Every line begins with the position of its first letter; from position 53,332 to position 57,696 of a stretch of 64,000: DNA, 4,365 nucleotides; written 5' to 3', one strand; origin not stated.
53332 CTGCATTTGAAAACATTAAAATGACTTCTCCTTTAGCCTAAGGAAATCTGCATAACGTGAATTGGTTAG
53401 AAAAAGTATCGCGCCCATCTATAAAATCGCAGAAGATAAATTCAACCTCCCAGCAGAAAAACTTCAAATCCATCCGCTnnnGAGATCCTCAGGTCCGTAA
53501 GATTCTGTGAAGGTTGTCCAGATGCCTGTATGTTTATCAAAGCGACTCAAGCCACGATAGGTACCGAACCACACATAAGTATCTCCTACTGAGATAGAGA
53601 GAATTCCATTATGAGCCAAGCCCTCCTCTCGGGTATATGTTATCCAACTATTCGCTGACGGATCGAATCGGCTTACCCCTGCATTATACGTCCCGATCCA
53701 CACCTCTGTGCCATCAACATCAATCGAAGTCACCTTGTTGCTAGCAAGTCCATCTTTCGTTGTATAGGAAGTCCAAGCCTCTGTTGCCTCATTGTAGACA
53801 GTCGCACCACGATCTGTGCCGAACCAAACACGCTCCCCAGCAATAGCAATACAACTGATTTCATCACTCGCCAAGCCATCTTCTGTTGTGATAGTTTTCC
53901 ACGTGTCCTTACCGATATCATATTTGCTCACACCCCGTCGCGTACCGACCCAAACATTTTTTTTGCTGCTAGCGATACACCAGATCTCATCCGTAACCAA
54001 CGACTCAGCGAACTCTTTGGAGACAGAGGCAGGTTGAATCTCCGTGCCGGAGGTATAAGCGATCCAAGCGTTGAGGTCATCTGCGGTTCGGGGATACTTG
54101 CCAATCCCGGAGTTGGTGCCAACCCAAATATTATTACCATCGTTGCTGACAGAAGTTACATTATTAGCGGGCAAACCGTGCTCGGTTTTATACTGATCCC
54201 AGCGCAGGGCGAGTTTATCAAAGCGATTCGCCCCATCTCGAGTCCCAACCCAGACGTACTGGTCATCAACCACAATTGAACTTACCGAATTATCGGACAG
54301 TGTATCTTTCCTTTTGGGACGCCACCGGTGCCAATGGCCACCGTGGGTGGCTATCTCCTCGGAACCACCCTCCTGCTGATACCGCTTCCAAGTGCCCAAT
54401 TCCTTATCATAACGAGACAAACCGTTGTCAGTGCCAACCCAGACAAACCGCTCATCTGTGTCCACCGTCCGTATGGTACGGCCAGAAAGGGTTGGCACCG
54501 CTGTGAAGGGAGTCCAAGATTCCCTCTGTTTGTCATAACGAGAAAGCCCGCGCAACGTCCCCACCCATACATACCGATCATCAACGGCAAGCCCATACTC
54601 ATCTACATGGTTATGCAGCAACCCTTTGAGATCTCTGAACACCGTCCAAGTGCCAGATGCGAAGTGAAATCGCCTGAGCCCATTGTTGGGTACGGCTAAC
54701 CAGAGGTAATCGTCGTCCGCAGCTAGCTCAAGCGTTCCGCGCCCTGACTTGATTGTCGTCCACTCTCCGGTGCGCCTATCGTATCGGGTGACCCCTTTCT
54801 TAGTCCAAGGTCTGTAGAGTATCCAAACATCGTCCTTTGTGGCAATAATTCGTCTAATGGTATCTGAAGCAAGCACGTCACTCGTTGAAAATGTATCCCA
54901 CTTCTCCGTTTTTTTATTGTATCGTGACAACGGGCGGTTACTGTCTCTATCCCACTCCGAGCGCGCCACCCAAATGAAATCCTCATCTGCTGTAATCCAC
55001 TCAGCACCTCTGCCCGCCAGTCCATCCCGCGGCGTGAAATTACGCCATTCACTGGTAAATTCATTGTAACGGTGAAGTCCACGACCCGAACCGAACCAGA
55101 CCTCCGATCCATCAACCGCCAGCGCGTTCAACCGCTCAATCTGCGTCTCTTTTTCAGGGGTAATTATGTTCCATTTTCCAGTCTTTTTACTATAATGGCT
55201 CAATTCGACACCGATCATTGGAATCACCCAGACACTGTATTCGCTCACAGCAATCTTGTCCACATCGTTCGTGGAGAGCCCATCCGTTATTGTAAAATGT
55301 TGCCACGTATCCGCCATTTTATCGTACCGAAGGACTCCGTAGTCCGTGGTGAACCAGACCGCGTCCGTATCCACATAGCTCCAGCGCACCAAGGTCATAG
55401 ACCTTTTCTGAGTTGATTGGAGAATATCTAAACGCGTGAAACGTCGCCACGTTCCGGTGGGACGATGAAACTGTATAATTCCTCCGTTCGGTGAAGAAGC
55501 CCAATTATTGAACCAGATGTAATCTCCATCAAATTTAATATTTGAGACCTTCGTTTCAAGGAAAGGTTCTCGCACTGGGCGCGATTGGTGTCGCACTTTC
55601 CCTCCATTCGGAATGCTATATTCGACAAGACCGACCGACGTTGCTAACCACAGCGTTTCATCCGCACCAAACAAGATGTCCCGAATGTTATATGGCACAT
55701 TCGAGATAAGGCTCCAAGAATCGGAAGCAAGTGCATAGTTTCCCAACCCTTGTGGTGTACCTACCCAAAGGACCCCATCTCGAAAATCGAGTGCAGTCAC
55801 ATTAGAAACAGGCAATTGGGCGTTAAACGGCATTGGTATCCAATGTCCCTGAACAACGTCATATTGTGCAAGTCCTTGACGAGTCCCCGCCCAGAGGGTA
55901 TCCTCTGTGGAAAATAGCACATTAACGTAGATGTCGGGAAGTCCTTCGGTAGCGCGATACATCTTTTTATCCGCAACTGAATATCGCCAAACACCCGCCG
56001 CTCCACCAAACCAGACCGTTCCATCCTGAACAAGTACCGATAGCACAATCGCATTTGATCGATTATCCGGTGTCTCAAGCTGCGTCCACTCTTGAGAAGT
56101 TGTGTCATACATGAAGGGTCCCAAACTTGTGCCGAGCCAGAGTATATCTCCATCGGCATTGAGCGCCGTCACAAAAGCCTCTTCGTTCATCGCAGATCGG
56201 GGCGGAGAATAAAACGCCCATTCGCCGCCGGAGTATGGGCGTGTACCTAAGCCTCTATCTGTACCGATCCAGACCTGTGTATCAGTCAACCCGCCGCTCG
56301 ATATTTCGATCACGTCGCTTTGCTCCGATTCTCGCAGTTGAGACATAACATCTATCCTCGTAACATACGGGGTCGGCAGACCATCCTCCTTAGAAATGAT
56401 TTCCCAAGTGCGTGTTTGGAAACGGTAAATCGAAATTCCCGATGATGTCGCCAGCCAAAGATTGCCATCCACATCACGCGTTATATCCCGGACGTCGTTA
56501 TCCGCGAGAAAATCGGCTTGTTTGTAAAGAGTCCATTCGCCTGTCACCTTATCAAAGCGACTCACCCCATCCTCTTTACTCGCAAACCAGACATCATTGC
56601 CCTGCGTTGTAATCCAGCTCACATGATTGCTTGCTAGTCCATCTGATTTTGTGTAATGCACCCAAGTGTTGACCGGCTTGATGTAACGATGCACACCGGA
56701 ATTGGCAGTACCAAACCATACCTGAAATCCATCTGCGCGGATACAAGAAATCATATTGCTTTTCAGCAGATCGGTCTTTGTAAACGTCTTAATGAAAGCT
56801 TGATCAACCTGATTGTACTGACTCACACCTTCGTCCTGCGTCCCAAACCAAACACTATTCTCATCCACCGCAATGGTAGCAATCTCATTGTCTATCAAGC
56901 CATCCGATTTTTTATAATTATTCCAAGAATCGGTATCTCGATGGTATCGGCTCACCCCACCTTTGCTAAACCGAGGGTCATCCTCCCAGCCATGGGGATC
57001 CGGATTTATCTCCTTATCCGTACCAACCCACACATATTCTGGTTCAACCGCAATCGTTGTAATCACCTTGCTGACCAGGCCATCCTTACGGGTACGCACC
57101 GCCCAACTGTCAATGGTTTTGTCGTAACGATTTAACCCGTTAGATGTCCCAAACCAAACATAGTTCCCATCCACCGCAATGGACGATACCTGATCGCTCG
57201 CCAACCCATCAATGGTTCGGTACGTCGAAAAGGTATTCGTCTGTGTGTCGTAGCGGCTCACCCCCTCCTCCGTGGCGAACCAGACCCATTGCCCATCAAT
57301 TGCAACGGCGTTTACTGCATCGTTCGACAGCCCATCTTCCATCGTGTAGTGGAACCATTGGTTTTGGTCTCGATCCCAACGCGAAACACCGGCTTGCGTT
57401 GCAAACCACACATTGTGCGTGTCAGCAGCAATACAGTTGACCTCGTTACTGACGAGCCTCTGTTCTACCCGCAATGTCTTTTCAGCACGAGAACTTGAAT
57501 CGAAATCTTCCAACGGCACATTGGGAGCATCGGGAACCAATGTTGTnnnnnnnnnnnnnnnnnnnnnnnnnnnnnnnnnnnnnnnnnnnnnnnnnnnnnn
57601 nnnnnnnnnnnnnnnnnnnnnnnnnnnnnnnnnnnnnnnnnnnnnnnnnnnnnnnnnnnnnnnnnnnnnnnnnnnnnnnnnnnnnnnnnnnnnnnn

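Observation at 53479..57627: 1382-aa lipoprotein built from ~29 Reg_prop blades with no signalling output domain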

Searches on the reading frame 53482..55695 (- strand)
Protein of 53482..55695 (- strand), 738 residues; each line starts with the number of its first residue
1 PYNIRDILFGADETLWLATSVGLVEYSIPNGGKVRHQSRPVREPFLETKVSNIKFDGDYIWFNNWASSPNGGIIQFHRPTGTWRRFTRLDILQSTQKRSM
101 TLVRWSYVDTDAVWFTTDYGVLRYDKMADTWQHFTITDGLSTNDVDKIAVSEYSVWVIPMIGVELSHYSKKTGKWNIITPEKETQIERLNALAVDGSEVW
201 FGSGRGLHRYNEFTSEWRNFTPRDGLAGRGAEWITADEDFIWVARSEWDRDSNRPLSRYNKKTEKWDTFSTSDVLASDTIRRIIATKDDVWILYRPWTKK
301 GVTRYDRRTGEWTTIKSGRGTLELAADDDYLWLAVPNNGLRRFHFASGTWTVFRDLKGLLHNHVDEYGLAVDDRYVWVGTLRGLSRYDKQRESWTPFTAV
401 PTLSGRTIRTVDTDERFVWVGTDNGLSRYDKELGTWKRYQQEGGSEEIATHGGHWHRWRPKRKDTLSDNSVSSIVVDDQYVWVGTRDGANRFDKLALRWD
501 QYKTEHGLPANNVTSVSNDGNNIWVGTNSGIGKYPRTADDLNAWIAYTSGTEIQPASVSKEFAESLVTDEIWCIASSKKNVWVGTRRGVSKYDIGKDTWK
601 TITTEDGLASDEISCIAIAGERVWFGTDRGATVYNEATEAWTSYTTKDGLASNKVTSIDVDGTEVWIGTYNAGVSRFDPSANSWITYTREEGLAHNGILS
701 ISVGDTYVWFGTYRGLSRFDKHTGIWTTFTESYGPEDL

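Call 48: predict_structure(alignment_id=A2)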
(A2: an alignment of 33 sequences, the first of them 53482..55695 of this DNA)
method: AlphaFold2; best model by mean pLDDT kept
length: 738 residues; sequences in the alignment: 33
mean_pLDDT: 70.2   pTM: 0.44
mean pLDDT of the five models: 70.2, 69.7, 67.9, 61.3, 59.2
residues with pLDDT >= 90: 100; 70-90: 319; 50-70: 184; < 50: 135
segments of 3 or more residues with pLDDT < 50: 1-10, 18-23, 30-50, 66-69, 95-98, 296-300, 317-323, 357-367, 410-414, 440-471, 549-565, 731-738
pLDDT, mean of each block of 10 residues (from residue 1): 39 51 51 42 38 67 57 71 74 57 77 88 90 91 88 88 86 88 67 89 86 89 84 85 78 83 90 77 70 57 75 59 54 60 65 57 47 73 76 68 58 53 60 63 27 29 40 61 68 62 69 71 74 70 61 38 49 78 81 78 84 85 90 88 91 90 85 89 90 86 86 82 83 35
secondary structure, 60 per line:
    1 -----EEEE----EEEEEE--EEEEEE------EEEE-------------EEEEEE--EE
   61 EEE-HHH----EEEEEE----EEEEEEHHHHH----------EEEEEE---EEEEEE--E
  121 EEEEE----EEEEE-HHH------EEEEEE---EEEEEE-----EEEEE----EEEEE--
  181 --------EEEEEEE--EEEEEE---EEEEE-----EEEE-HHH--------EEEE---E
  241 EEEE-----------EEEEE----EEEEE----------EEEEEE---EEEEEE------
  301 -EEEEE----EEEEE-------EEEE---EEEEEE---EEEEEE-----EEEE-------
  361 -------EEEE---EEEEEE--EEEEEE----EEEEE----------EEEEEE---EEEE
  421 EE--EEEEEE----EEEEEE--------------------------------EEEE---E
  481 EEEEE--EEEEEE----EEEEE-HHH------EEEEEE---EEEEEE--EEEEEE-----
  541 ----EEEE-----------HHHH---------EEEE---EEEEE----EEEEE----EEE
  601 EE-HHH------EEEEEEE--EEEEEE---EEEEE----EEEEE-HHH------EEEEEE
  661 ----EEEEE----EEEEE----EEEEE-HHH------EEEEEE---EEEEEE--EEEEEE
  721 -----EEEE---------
elements in order (helices of 4 or more, strands of 3 or more residues): E6-9 E14-19 E22-27 E34-37 E51-56 E59-63 E72-77 E82-87 H88-92 E103-108 E112-117 E120-125 E130-134 E145-150 E154-159 E165-169 E174-178 E189-195 E198-203 E207-211 E217-220 E233-236 E240-244 E256-260 E265-269 E280-285 E289-294 E302-306 E311-315 E323-326 E330-335 E339-344 E350-353 E368-371 E375-380 E383-388 E393-397 E408-413 E417-422 E425-430 E435-440 E473-476 E480-485 E488-493 E498-502 E513-518 E522-527 E530-535 E545-548 H560-563 E573-576 E580-584 E589-593 E598-602 E613-619 E622-627 E631-635 E640-644 E655-660 E665-669 E674-678 E683-687 E698-703 E707-712 E715-720 E726-729

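Call 60: fold_search(model_id=the predicted structure, library=pdb)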
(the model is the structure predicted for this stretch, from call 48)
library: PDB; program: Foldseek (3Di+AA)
matches with E <= 10: 1850; with E <= 0.001: 1453
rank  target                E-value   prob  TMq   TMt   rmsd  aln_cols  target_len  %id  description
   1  4a2l_B                2.7e-26  1.00  0.28  0.28  29.4       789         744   19  Structure of the periplasmic domain of the heparin and heparan sulphate sensing hybrid two component system BT4663 in  (released 2012-05-02)
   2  4a2m_C                3.0e-26  1.00  0.30  0.30  25.6       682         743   18  Structure of the periplasmic domain of the heparin and heparan sulphate sensing hybrid two component system BT4663 in  (released 2012-05-02)
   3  4a2m_B                1.2e-25  1.00  0.30  0.30  25.8       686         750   18  Structure of the periplasmic domain of the heparin and heparan sulphate sensing hybrid two component system BT4663 in  (released 2012-05-02)
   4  4a2l_D                1.4e-25  1.00  0.28  0.28  29.7       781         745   18  Structure of the periplasmic domain of the heparin and heparan sulphate sensing hybrid two component system BT4663 in  (released 2012-05-02)
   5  4a2m_D                2.1e-25  1.00  0.30  0.30  27.2       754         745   18  Structure of the periplasmic domain of the heparin and heparan sulphate sensing hybrid two component system BT4663 in  (released 2012-05-02)
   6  4a2l_C                2.6e-25  1.00  0.30  0.30  27.5       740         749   18  Structure of the periplasmic domain of the heparin and heparan sulphate sensing hybrid two component system BT4663 in  (released 2012-05-02)
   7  4a2l_A                2.7e-25  1.00  0.29  0.28  31.2       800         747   17  Structure of the periplasmic domain of the heparin and heparan sulphate sensing hybrid two component system BT4663 in  (released 2012-05-02)
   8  4a2m_A                2.8e-25  1.00  0.29  0.29  25.6       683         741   19  Structure of the periplasmic domain of the heparin and heparan sulphate sensing hybrid two component system BT4663 in  (released 2012-05-02)
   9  4a2l_E                1.6e-24  1.00  0.28  0.28  29.8       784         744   19  Structure of the periplasmic domain of the heparin and heparan sulphate sensing hybrid two component system BT4663 in  (released 2012-05-02)
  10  4a2l_F                4.5e-24  1.00  0.28  0.28  29.2       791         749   19  Structure of the periplasmic domain of the heparin and heparan sulphate sensing hybrid two component system BT4663 in  (released 2012-05-02)
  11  3ott_B                1.3e-20  1.00  0.29  0.29  32.3       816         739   15  Crystal Structure of the extracellular domain of the putative one component system BT4673 from B. thetaiotaomicron (released 2011-08-10)
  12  3v9f_A                4.0e-20  1.00  0.28  0.29  29.0       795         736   16  Crystal Structure of the extracellular domain of the putative hybrid two component system BT3049 from B. thetaiotaomic (released 2012-03-14)
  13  3va6_B                1.0e-19  1.00  0.30  0.30  19.6       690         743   17  Crystal Structure of the extracellular domain of the putative hybrid two component system BT4673 from B. thetaiotaomic (released 2012-06-13)
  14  3ott_A                5.3e-19  1.00  0.30  0.30  19.5       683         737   18  Crystal Structure of the extracellular domain of the putative one component system BT4673 from B. thetaiotaomicron (released 2011-08-10)
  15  5m11                  5.3e-19  1.00  0.30  0.30  27.0       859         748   11  Structural and functional probing of PorZ, an essential bacterial surface component of the type-IX secretion system of h (released 2016-11-09)
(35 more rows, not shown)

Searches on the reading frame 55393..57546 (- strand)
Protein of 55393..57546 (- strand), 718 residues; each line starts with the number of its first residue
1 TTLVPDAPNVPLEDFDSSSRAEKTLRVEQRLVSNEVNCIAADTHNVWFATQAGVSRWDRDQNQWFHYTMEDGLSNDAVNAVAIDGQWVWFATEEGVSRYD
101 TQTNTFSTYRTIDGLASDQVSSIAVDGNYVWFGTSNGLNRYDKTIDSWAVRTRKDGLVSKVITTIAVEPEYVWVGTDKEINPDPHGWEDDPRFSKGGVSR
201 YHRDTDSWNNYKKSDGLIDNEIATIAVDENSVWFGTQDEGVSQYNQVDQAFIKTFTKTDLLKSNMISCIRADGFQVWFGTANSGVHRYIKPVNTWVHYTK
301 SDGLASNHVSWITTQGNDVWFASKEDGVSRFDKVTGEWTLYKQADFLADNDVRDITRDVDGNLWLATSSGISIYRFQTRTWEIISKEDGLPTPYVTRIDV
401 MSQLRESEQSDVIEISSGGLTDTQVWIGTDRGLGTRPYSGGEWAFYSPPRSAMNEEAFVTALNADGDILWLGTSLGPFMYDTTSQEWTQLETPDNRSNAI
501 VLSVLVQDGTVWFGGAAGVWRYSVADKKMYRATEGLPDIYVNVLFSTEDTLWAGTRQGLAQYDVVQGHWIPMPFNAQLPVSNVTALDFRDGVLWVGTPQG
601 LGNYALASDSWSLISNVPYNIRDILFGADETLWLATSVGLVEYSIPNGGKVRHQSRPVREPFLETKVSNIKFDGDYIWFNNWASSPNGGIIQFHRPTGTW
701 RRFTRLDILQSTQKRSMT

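Call 45: predict_structure(alignment_id=A1)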
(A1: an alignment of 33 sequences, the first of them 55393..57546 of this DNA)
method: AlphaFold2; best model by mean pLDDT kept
length: 718 residues; sequences in the alignment: 33
mean_pLDDT: 75.9   pTM: 0.53
mean pLDDT of the five models: 75.9, 73.5, 72.4, 64.2, 61.3
residues with pLDDT >= 90: 162; 70-90: 363; 50-70: 90; < 50: 103
segments of 3 or more residues with pLDDT < 50: 1-23, 178-194, 345-348, 403-421, 451-455, 656-667, 683-688, 704-718
pLDDT, mean of each block of 10 residues (from residue 1): 36 34 59 79 91 82 74 78 94 89 86 81 89 86 86 67 81 67 38 61 79 84 85 86 87 78 83 90 88 87 88 93 84 90 56 85 80 77 67 76 36 27 77 82 76 59 88 88 87 68 89 91 90 91 90 94 91 87 90 89 92 82 84 83 77 47 40 74 46 63 48 28
secondary structure, 60 per line:
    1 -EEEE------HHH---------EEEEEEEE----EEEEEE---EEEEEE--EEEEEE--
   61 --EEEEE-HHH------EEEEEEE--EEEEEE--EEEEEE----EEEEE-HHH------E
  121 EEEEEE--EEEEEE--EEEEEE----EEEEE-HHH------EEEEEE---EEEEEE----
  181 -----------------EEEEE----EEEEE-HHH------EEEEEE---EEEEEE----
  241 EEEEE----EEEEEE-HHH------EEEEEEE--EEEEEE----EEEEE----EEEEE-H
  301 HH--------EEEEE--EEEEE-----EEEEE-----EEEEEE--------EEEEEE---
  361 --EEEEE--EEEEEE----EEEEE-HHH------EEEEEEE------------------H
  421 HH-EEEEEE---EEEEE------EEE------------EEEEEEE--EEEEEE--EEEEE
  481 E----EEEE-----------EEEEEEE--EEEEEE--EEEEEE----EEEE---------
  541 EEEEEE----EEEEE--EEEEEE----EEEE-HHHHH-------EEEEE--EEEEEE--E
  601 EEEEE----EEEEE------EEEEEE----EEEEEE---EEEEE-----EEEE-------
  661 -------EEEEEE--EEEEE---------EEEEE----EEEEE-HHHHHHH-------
elements in order (helices of 4 or more, strands of 3 or more residues): E2-5 E24-31 E36-41 E45-50 E53-58 E63-67 E78-84 E87-92 E95-100 E105-109 E120-126 E129-134 E137-142 E147-151 E162-167 E171-176 E198-202 E207-211 E222-227 E231-236 E241-245 E250-255 E266-272 E275-280 E285-289 E294-298 E311-315 E318-322 E328-332 E338-343 E352-357 E363-367 E370-375 E380-384 E395-401 E424-429 E433-437 E444-446 E459-465 E468-473 E476-481 E486-489 E501-507 E510-515 E518-523 E528-531 E541-546 E551-555 E558-563 E568-571 H573-577 E585-589 E592-597 E600-605 E610-614 E621-626 E631-636 E640-644 E650-653 E668-673 E676-680 E690-694 E699-703 H705-711

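Call 50: fold_search(model_id=the predicted structure, library=pdb)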
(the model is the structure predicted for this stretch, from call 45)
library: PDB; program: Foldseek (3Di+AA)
matches with E <= 10: 1956; with E <= 0.001: 1709
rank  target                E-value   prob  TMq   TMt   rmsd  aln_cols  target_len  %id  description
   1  4a2l_F                4.7e-28  1.00  0.35  0.34  19.2       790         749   16  Structure of the periplasmic domain of the heparin and heparan sulphate sensing hybrid two component system BT4663 in  (released 2012-05-02)
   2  4a2l_C                4.9e-28  1.00  0.35  0.34  18.9       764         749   17  Structure of the periplasmic domain of the heparin and heparan sulphate sensing hybrid two component system BT4663 in  (released 2012-05-02)
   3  4a2l_B                5.7e-28  1.00  0.35  0.34  18.8       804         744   17  Structure of the periplasmic domain of the heparin and heparan sulphate sensing hybrid two component system BT4663 in  (released 2012-05-02)
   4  4a2m_D                9.5e-28  1.00  0.35  0.33  18.1       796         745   16  Structure of the periplasmic domain of the heparin and heparan sulphate sensing hybrid two component system BT4663 in  (released 2012-05-02)
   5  4a2l_D                1.5e-27  1.00  0.35  0.34  18.0       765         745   17  Structure of the periplasmic domain of the heparin and heparan sulphate sensing hybrid two component system BT4663 in  (released 2012-05-02)
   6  4a2l_A                1.7e-27  1.00  0.35  0.34  19.7       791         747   17  Structure of the periplasmic domain of the heparin and heparan sulphate sensing hybrid two component system BT4663 in  (released 2012-05-02)
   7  4a2m_A                2.3e-27  1.00  0.34  0.33  16.9       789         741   16  Structure of the periplasmic domain of the heparin and heparan sulphate sensing hybrid two component system BT4663 in  (released 2012-05-02)
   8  4a2l_E                8.1e-27  1.00  0.35  0.34  18.9       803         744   17  Structure of the periplasmic domain of the heparin and heparan sulphate sensing hybrid two component system BT4663 in  (released 2012-05-02)
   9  4a2m_B                1.6e-26  1.00  0.35  0.34  17.8       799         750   17  Structure of the periplasmic domain of the heparin and heparan sulphate sensing hybrid two component system BT4663 in  (released 2012-05-02)
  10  4a2m_C                2.2e-26  1.00  0.35  0.33  18.3       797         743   16  Structure of the periplasmic domain of the heparin and heparan sulphate sensing hybrid two component system BT4663 in  (released 2012-05-02)
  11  3ott_B                2.3e-25  1.00  0.35  0.34  24.3       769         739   16  Crystal Structure of the extracellular domain of the putative one component system BT4673 from B. thetaiotaomicron (released 2011-08-10)
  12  3v9f_A                4.1e-25  1.00  0.35  0.35  19.2       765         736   17  Crystal Structure of the extracellular domain of the putative hybrid two component system BT3049 from B. thetaiotaomic (released 2012-03-14)
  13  3ott_A                7.0e-24  1.00  0.34  0.33  23.8       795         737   16  Crystal Structure of the extracellular domain of the putative one component system BT4673 from B. thetaiotaomicron (released 2011-08-10)
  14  3va6_B                6.3e-23  1.00  0.34  0.33  23.4       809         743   16  Crystal Structure of the extracellular domain of the putative hybrid two component system BT4673 from B. thetaiotaomic (released 2012-06-13)
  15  3va6_A                1.2e-22  1.00  0.34  0.33  24.1       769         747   16  Crystal Structure of the extracellular domain of the putative hybrid two component system BT4673 from B. thetaiotaomic (released 2012-06-13)
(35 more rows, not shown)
